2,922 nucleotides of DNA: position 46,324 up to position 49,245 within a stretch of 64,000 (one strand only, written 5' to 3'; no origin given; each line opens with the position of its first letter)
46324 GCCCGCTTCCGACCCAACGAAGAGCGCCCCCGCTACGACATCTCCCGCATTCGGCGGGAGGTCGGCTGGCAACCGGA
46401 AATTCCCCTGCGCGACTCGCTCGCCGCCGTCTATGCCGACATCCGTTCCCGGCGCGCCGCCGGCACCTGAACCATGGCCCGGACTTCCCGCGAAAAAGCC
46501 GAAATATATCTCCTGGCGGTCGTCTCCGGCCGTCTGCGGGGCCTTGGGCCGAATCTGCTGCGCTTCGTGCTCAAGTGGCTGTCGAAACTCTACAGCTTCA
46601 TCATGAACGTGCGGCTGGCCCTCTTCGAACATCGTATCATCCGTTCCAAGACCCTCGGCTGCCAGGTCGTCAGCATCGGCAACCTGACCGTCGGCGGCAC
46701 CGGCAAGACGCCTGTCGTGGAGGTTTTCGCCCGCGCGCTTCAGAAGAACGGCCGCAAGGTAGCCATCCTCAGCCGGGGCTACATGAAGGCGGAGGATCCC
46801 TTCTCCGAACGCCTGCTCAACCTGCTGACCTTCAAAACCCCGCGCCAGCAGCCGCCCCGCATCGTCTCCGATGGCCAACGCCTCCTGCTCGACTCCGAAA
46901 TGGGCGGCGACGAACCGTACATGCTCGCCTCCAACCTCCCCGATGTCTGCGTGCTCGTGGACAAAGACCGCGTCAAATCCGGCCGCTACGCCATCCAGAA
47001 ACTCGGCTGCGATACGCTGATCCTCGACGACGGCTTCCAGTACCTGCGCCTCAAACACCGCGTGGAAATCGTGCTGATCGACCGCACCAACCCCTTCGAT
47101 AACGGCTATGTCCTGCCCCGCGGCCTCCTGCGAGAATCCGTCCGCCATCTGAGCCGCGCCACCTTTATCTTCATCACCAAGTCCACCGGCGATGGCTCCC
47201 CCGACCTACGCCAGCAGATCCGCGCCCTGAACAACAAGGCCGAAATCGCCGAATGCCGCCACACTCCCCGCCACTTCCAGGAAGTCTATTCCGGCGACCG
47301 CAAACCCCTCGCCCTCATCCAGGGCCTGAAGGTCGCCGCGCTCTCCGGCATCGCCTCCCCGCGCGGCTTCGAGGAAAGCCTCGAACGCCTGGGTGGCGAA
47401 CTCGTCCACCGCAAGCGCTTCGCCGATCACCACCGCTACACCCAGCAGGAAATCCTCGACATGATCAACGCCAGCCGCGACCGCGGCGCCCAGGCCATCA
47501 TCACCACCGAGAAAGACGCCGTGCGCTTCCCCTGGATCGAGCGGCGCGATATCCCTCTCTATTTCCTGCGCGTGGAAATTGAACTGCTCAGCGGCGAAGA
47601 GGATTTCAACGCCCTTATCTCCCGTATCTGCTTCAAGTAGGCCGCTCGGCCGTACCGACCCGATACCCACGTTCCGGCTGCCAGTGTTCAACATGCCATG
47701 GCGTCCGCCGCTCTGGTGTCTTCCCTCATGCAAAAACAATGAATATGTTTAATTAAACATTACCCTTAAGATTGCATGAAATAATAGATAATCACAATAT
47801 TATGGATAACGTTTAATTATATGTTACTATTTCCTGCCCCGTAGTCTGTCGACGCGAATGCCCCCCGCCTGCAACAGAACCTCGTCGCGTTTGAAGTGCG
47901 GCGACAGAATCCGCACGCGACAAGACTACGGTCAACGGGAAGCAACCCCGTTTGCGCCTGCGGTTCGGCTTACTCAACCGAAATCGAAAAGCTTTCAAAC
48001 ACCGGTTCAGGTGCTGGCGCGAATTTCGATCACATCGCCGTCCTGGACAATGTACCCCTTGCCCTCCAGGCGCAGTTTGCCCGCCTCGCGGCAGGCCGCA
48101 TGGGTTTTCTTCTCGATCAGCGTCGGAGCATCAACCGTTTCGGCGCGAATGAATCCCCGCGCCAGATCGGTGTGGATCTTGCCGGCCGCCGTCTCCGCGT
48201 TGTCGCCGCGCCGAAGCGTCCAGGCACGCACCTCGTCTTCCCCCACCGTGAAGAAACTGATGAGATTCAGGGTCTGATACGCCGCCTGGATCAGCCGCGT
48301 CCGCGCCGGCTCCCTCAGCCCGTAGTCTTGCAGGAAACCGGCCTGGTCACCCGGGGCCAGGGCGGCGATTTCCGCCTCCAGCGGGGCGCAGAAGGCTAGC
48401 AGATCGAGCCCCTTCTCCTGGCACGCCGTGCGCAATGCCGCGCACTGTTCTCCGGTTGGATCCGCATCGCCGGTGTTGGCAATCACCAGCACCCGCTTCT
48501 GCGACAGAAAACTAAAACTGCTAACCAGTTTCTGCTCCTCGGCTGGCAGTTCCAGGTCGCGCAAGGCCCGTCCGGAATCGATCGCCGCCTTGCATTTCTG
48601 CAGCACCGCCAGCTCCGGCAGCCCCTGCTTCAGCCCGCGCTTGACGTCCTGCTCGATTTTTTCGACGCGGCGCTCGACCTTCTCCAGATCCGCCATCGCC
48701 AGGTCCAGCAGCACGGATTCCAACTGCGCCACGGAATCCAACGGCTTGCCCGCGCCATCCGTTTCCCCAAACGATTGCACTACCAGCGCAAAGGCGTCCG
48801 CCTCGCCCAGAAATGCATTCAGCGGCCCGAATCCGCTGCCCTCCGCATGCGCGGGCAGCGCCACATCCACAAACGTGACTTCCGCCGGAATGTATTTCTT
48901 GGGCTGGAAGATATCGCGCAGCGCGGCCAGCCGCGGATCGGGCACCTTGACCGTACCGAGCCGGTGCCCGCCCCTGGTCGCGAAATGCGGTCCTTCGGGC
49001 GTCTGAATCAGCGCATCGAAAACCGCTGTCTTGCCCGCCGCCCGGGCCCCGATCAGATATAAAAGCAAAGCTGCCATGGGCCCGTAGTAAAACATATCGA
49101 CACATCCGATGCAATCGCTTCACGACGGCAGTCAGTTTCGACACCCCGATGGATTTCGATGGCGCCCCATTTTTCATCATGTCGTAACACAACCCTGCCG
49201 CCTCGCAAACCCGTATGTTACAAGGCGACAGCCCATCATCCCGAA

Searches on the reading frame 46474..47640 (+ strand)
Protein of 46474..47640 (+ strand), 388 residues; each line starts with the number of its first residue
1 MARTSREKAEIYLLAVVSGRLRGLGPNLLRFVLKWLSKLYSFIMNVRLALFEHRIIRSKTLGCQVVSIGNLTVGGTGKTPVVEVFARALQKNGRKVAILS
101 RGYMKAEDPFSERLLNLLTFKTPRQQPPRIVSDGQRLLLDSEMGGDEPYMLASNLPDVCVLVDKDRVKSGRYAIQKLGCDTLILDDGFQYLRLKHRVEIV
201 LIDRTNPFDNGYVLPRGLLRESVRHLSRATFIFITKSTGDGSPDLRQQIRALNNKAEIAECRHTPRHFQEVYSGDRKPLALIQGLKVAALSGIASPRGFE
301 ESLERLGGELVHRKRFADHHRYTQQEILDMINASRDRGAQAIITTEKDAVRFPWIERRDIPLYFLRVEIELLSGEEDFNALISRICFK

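Call 8: search_protein_families(library=pfam, proteins=[window:46474-47640:+], max_evalue=0.01)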
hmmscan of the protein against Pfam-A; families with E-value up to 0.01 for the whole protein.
window:46474-47640:+ (388 aa): 1 family
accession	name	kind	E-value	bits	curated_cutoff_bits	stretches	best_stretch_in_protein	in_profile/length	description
PF02606.20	LpxK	-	6.6e-83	279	27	1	30-384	2-325/328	Tetraacyldisaccharide-1-P 4'-kinase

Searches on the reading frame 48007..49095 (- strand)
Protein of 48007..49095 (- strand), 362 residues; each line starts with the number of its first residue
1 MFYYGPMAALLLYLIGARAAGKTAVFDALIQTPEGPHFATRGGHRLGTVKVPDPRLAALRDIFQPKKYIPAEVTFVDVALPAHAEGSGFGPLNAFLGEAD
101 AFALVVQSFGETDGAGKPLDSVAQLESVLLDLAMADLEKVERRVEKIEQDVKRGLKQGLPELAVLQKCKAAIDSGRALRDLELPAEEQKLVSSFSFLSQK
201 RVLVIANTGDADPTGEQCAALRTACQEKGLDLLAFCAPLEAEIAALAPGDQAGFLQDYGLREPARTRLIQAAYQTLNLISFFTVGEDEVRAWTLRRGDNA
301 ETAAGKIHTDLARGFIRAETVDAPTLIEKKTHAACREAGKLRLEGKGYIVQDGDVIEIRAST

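Call 8: search_protein_families(library=pfam, proteins=[window:48007-49095:-], max_evalue=0.01)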
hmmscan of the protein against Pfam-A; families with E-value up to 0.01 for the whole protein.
window:48007-49095:- (362 aa): 2 families
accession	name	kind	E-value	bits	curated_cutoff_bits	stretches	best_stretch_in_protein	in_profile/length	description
PF06071.19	YchF-GTPase_C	-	1.5e-32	112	27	1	278-360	1-83/84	Protein of unknown function (DUF933)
PF02824.27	TGS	-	0.0027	18.2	22.2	0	293-358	12-58/60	TGS domain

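Call 12: find_encoding_contigs(protein=window:48007-49095:-, flank=3000, max_places=8)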
Protein window:48007-49095:- (362 aa): 24 contigs read that carry it; 8 places shown.
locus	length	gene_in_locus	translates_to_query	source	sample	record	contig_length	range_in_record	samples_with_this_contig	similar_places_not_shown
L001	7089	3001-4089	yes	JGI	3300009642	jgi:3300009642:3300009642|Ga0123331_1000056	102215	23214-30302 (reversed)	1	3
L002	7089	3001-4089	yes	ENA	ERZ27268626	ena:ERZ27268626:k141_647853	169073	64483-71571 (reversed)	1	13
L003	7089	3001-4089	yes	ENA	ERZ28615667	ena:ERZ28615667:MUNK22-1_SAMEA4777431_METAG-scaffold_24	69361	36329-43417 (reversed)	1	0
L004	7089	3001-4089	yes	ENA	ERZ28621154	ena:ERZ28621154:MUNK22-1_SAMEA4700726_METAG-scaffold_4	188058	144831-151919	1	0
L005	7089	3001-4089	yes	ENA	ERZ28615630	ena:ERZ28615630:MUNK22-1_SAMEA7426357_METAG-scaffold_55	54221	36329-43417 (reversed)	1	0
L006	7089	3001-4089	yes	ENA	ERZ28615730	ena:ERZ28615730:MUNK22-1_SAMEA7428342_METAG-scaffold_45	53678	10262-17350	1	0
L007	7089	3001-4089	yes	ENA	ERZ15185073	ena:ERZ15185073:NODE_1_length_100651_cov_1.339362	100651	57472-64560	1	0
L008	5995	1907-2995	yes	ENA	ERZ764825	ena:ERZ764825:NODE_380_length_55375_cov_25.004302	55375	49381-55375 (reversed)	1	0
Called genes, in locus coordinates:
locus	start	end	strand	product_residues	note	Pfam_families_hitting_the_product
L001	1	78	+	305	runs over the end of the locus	-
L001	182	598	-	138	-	PF24441:DUF7560 (faint), PF13783:DUF4177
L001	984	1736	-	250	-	PF01135:PCMT (weak), PF13489:Methyltransf_23 (weak), PF02353:CMAS (weak), PF13847:Methyltransf_31, PF08241:Methyltransf_11, PF08242:Methyltransf_12 (weak), PF13649:Methyltransf_25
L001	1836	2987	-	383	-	-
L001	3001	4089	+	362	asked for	PF06071:YchF-GTPase_C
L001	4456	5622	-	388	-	PF02606:LpxK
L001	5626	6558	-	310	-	PF01073:3Beta_HSD, PF01370:Epimerase, PF02719:Polysacc_synt_2 (faint), PF04321:RmlD_sub_bind, PF16363:GDP_Man_Dehyd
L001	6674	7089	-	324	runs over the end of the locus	PF01370:Epimerase, PF04321:RmlD_sub_bind, PF16363:GDP_Man_Dehyd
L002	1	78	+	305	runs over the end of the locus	-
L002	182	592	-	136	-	PF24441:DUF7560 (faint), PF13783:DUF4177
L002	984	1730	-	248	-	PF01135:PCMT (weak), PF13489:Methyltransf_23 (weak), PF02353:CMAS (weak), PF13847:Methyltransf_31, PF08241:Methyltransf_11, PF08242:Methyltransf_12 (weak), PF13649:Methyltransf_25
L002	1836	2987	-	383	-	-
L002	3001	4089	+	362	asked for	PF06071:YchF-GTPase_C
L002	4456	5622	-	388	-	PF02606:LpxK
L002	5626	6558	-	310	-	PF01073:3Beta_HSD, PF01370:Epimerase, PF02719:Polysacc_synt_2 (faint), PF04321:RmlD_sub_bind, PF16363:GDP_Man_Dehyd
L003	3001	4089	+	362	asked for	PF06071:YchF-GTPase_C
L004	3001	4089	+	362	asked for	PF06071:YchF-GTPase_C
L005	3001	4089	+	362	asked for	PF06071:YchF-GTPase_C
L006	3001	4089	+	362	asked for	PF06071:YchF-GTPase_C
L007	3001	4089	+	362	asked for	PF06071:YchF-GTPase_C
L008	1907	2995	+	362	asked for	PF06071:YchF-GTPase_C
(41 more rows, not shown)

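Call 31: find_related_loci(query=window:48007-49095:-, collection=genome_contigs, flank=3500)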
Query window:48007-49095:- (362 aa) in genome_contigs; peptide patterns used: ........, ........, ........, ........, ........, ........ (x = any residue, [..] = any of these).
600 stretches matched a pattern (row limit reached: there are more); 585 encode a relative of the query (tblastn E <= 1e-3); the best 80 are kept; 80 distinct loci.
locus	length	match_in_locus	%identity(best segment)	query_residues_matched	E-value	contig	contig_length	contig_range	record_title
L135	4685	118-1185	84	6-361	0e+0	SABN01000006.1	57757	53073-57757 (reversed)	MAG: Opitutia bacterium isolate INTA.CYC.094 contig-100_348, whole genome shotgun sequence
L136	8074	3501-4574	76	7-361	5e-165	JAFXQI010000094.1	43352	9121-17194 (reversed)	MAG: Kiritimatiellae bacterium isolate RGIG6649 Sheep_Rumen-1__c979635, whole genome shotgun sequence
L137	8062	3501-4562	59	7-359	2e-128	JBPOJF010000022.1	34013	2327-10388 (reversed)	MAG: Lentisphaerota bacterium isolate MAG_8164 c_000000609652, whole genome shotgun sequence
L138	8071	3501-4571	57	6-361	5e-127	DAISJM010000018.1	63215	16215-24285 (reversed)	MAG TPA_asm: Verrucomicrobiota bacterium isolate CTOTU18273 NODE_405_length_63215_cov_7.143825, whole genome shotgun seq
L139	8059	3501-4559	55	9-362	6e-123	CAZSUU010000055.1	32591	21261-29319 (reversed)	MAG TPA_asm: uncultured Verrucomicrobiota bacterium isolate binchicken_co26_228 genome assembly, contig: NODE_1982_lengt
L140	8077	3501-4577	54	5-362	1e-122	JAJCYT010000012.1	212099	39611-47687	MAG: Candidatus Fraserbacteria bacterium isolate OFTM103 OFTM103_11, whole genome shotgun sequence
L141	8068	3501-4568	54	5-361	1e-117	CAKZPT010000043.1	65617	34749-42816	MAG TPA_asm: uncultured bacterium isolate SRR5214706_bin.54_CONCOCT_v1.1_MAG genome assembly, contig: ERZ1744544.271, wh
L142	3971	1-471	82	205-361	1e-81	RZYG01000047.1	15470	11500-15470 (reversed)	MAG: Spartobacteria bacterium isolate INTA.AUR.007 contig-100_1660, whole genome shotgun sequence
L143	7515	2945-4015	43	14-362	1e-79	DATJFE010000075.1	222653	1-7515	MAG TPA_asm: Vicinamibacterales bacterium isolate SMAG_U15451 k141_7945996, whole genome shotgun sequence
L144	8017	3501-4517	42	14-359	8e-77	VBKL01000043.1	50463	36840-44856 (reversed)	MAG: Deltaproteobacteria bacterium isolate DP_8 14_1009_02_20cm_scaffold_12, whole genome shotgun sequence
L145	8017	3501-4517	43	14-359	6e-77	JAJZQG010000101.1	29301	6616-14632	MAG: Myxococcales bacterium isolate SKS1.bin3 NODE_2744_length_29301_cov_2.257010, whole genome shotgun sequence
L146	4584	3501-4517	44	14-359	1e-76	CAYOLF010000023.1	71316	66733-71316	MAG TPA_asm: uncultured Polyangiaceae bacterium isolate SRP192927_co6_627 genome assembly, contig: NODE_402_length_71316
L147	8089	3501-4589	43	8-362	1e-75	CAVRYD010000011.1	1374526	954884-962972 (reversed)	MAG: uncultured Acidobacteriota bacterium isolate MFD02199.bin.2.70 genome assembly, contig: contig_5080, whole genome s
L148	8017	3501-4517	43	14-359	3e-75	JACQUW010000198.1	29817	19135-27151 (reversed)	MAG: Deltaproteobacteria bacterium isolate NC_groundwater_1447_Ag_S-0.65um_55_23 S_p65_S5_coassembly_k141_2280991, whole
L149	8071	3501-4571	42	14-362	5e-74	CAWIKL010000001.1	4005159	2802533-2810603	MAG: uncultured Acidobacteriota bacterium isolate MFD04967.bin.1.6 genome assembly, contig: contig_1861, whole genome sh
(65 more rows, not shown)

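Call 33: find_homologous_proteins(query=window:48007-49095:-, max_evalue=1e-100)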
Query window:48007-49095:- (362 aa): 189 proteins with E <= 1e-100 among 8000 candidates; the best 120 are listed.
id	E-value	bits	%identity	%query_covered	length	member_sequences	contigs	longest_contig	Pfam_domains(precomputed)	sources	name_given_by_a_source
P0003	8.2e-233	790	100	100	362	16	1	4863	PF06071.20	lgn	-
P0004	4.1e-201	685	88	98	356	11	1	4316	PF06071.20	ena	-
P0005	1.8e-199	680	88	98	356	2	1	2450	PF06071.20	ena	-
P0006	4.7e-198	675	86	98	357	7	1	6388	PF06071.20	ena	-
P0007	4.8e-198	675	86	98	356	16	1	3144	PF06071.20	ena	-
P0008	5.9e-198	675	87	98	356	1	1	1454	PF06071.20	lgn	-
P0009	7.0e-198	675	86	98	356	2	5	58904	PF06071.20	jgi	jgi:ribosome-binding ATPase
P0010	2.2e-197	673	86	98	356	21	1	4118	PF06071.20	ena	-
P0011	5.2e-197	672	87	98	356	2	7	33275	PF06071.20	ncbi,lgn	-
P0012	1.3e-196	671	86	98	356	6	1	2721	PF06071.20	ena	-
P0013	3.3e-196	669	87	98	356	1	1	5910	PF06071.20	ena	-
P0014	6.5e-196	668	85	98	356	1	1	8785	PF06071.20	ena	-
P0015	3.5e-195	666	85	98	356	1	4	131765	PF06071.20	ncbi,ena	-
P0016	6.7e-195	665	86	98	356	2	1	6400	PF06071.20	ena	-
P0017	7.1e-195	665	85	98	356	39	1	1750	PF06071.20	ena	-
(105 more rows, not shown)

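Call 34: find_encoding_contigs(protein=P0011, flank=3000, max_places=2)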
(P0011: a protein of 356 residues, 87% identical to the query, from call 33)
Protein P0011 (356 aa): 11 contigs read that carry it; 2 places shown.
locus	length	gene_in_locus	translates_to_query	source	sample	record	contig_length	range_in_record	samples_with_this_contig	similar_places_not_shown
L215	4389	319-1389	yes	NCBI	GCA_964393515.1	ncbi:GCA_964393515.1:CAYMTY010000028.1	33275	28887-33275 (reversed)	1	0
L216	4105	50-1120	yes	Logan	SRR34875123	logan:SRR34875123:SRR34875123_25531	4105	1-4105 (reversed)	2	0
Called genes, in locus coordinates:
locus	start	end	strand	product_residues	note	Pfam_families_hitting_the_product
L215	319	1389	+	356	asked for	PF06071:YchF-GTPase_C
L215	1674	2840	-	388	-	PF02606:LpxK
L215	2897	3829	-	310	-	PF01073:3Beta_HSD (weak), PF01370:Epimerase, PF02719:Polysacc_synt_2 (faint), PF04321:RmlD_sub_bind, PF16363:GDP_Man_Dehyd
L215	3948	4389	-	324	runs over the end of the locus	PF01370:Epimerase, PF04321:RmlD_sub_bind, PF16363:GDP_Man_Dehyd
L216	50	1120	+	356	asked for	PF06071:YchF-GTPase_C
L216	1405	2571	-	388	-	PF02606:LpxK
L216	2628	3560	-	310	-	PF01073:3Beta_HSD (weak), PF01370:Epimerase, PF02719:Polysacc_synt_2 (faint), PF04321:RmlD_sub_bind, PF16363:GDP_Man_Dehyd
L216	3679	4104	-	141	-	?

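Call 35: find_encoding_contigs(protein=P0009, flank=3000, max_places=2)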
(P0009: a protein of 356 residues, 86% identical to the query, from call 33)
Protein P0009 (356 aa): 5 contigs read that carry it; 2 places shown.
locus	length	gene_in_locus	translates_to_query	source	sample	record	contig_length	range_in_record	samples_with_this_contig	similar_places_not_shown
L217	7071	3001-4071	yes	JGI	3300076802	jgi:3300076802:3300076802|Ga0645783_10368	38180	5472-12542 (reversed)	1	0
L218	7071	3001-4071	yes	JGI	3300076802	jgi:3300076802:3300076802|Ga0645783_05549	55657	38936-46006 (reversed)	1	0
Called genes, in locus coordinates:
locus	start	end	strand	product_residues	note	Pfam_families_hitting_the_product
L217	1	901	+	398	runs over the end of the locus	PF02491:SHS2_FTSA, PF06277:EutA (faint), PF06723:MreB_Mbl, PF14450:FtsA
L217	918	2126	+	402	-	PF00091:Tubulin, PF12327:FtsZ_C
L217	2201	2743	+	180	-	-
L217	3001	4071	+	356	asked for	PF06071:YchF-GTPase_C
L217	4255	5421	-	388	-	PF02606:LpxK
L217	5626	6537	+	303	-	PF00165:HTH_AraC (weak), PF12833:HTH_18, PF00165:HTH_AraC, PF06445:GyrI-like, PF14526:Cass2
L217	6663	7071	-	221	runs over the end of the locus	PF07963:N_methyl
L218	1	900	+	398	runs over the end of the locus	PF02491:SHS2_FTSA, PF06277:EutA (faint), PF06723:MreB_Mbl, PF14450:FtsA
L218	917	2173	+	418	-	PF00091:Tubulin, PF12327:FtsZ_C (weak)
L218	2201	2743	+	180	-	-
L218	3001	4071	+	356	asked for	PF06071:YchF-GTPase_C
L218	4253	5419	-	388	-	PF02606:LpxK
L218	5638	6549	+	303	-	PF00165:HTH_AraC (weak), PF12833:HTH_18, PF00165:HTH_AraC, PF06445:GyrI-like, PF14526:Cass2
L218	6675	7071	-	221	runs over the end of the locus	PF07963:N_methyl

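Call 36: find_encoding_contigs(protein=P0004, flank=3000, max_places=2)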
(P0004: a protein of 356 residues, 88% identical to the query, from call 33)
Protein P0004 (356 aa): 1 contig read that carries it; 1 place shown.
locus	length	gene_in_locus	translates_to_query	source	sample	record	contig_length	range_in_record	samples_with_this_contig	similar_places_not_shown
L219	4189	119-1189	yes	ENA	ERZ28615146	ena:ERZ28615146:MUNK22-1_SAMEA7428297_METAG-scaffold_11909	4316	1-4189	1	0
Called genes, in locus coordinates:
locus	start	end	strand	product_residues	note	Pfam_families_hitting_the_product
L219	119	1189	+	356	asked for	PF06071:YchF-GTPase_C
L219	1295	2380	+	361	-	PF13624:SurA_N_3 (weak), PF13145:Rotamase_2, PF13616:Rotamase_3, PF00639:Rotamase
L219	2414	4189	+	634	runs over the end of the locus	?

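Call 37: find_encoding_contigs(protein=P0015, flank=3000, max_places=2)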
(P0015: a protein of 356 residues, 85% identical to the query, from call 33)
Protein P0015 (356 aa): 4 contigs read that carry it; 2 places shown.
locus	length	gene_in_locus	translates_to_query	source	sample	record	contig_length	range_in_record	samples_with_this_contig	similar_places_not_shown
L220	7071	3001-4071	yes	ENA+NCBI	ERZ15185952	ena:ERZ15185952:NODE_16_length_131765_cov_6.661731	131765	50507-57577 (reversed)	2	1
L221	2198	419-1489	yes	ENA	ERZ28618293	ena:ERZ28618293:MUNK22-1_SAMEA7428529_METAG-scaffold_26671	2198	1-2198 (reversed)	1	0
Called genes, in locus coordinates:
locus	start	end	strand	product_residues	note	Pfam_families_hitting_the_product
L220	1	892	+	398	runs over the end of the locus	PF02491:SHS2_FTSA, PF06723:MreB_Mbl, PF14450:FtsA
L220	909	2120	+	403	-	PF00091:Tubulin, PF12327:FtsZ_C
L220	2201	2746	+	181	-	PF13505:OMP_b-brl (weak)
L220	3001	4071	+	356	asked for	PF06071:YchF-GTPase_C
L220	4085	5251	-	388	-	PF02606:LpxK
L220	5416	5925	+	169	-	PF00583:Acetyltransf_1, PF13673:Acetyltransf_10, PF13508:Acetyltransf_7, PF13420:Acetyltransf_4 (weak), PF08445:FR47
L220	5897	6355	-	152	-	PF04034:Ribo_biogen_C (weak)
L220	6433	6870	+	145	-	PF13279:4HBT_2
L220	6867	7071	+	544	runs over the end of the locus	PF00795:CN_hydrolase, PF02540:NAD_synthase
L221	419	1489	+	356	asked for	PF06071:YchF-GTPase_C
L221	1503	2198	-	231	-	?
